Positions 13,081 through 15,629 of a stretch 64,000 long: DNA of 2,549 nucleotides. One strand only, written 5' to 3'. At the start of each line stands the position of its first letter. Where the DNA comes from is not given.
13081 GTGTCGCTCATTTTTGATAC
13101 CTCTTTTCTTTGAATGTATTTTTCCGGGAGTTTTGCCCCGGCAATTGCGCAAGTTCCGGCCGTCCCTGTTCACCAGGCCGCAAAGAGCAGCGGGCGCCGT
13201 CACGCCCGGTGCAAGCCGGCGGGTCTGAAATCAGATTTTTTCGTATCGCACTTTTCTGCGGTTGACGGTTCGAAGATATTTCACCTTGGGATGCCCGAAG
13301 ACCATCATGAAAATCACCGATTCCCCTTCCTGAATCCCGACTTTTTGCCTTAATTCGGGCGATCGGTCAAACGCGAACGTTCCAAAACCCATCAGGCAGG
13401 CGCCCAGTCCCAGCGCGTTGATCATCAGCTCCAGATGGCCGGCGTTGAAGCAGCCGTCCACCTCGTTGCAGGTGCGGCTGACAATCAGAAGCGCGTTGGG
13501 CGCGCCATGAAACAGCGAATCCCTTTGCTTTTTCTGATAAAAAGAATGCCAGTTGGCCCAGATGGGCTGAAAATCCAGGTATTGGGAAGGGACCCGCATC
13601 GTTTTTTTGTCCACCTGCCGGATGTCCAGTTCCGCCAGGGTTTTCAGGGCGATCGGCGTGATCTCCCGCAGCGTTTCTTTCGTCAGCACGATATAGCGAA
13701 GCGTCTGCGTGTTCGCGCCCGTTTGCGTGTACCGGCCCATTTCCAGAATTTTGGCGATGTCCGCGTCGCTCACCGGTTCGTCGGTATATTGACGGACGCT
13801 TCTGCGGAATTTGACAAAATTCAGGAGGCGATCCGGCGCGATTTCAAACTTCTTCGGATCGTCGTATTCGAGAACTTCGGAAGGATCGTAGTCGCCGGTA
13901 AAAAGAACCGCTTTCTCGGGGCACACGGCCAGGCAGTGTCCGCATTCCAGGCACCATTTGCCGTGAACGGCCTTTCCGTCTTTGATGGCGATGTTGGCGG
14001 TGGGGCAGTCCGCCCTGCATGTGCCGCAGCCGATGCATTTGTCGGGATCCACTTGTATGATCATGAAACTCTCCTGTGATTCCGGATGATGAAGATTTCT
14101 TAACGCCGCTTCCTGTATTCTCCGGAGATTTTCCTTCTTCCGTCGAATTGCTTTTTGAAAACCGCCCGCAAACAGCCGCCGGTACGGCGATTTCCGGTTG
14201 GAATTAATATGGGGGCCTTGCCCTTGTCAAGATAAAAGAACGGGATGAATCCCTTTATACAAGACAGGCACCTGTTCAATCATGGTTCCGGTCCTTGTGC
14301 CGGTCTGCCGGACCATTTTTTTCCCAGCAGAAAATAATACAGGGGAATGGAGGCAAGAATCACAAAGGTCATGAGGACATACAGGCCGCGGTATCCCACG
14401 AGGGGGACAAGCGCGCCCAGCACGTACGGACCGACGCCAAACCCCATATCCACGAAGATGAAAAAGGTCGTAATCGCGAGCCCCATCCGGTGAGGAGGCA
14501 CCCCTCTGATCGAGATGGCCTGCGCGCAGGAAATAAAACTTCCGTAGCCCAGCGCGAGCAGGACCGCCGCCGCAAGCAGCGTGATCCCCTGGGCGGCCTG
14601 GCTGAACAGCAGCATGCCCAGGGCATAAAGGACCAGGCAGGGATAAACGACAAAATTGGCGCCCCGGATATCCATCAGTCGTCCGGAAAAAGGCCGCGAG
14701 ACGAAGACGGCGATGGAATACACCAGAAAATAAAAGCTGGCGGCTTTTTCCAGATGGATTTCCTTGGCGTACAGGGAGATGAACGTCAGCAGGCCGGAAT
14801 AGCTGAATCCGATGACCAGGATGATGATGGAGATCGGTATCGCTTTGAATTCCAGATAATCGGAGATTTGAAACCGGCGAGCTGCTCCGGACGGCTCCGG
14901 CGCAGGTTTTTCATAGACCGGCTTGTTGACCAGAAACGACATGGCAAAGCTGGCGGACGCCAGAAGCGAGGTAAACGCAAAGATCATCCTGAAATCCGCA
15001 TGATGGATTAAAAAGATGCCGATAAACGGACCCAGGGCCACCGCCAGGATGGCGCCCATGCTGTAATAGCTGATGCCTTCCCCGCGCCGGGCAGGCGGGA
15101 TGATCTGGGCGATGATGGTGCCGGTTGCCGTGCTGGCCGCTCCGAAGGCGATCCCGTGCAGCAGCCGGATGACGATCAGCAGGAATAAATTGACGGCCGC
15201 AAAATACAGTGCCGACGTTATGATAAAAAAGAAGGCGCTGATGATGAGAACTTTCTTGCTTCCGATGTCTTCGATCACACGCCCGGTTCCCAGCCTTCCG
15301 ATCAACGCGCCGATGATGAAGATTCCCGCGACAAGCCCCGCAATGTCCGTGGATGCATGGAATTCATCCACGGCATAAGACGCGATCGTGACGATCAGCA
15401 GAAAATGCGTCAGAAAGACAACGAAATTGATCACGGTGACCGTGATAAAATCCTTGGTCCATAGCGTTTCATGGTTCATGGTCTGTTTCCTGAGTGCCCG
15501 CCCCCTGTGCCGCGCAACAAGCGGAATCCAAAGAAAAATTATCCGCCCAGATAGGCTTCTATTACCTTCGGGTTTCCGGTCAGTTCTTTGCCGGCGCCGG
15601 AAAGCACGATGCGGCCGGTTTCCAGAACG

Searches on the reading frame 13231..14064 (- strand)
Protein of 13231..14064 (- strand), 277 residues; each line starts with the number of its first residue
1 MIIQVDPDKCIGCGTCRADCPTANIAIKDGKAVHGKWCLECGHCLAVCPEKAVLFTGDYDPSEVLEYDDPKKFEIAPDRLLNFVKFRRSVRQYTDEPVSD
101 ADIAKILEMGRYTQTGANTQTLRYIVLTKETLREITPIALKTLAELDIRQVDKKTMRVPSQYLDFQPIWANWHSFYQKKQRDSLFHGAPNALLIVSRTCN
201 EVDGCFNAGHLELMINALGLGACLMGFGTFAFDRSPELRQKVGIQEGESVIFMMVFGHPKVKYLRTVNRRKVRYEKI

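Call 90: search_protein_families(library=pfam, proteins=[window:13231-14064:-], max_evalue=0.0001)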
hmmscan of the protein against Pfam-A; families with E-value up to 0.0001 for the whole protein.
window:13231-14064:- (277 aa): 13 families
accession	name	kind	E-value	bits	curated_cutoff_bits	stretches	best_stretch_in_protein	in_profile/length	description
PF00881.29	Nitroreductase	-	1e-19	71.8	23.5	1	84-258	1-167/167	Nitroreductase family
PF13237.11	Fer4_10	-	1.1e-08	35.3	25.5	1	3-49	2-53/53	4Fe-4S dicluster domain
PF12838.12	Fer4_7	-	1.3e-08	35.6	27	1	9-52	1-52/52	4Fe-4S dicluster domain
PF00037.32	Fer4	-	1.4e-08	34.6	21.1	1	3-23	1-21/24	4Fe-4S binding domain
PF13484.11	Fer4_16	-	2.4e-08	35.1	30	0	38-78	2-43/66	4Fe-4S double cluster binding domain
PF12797.12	Fer4_2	-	9.5e-08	32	24.5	1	4-22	4-22/22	4Fe-4S binding domain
PF13187.11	Fer4_9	-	2.1e-07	31.3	27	1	9-52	1-51/52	4Fe-4S dicluster domain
PF12837.12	Fer4_6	-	3.9e-07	30.2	25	1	2-23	1-22/24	4Fe-4S binding domain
PF14512.11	TM1586_NiRdase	-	5.7e-07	29.8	27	0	166-269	44-142/215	Putative TM nitroreductase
PF14697.11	Fer4_21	-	2.6e-06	27.9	35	1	4-51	2-55/59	4Fe-4S dicluster domain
PF25160.1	LdpA_Fe-S-bd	-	1e-05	25.7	27.6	0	26-52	17-42/49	LdpA Fe-S cluster-binding domain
PF13183.11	Fer4_8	-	6.5e-05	23.8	27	0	8-25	3-20/68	4Fe-4S dicluster domain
PF12800.12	Fer4_4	-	6.8e-05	23.3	24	0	7-22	1-16/17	4Fe-4S binding domain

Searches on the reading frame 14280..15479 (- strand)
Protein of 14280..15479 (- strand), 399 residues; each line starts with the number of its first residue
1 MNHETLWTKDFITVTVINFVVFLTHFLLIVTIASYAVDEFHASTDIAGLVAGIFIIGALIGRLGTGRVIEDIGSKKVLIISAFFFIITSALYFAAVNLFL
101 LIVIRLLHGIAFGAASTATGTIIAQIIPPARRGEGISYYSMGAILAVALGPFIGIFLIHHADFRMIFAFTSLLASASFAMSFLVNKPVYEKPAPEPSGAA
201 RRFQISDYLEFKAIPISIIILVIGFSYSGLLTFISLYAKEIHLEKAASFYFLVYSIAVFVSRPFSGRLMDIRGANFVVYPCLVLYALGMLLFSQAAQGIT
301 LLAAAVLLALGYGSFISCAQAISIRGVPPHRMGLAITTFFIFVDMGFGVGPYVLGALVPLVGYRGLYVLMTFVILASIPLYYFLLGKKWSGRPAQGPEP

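Call 43: search_protein_families(library=pfam, proteins=[window:14280-15479:-], max_evalue=0.00001)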
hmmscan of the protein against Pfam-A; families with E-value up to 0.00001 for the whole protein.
window:14280-15479:- (399 aa): 2 families
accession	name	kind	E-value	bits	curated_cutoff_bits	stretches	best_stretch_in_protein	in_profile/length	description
PF07690.21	MFS_1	-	5.6e-56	190.4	33.4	2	16-295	3-291/347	Major Facilitator Superfamily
PF00083.30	Sugar_tr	-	1.4e-14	54.3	22.3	1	38-184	39-191/452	Sugar (and other) transporter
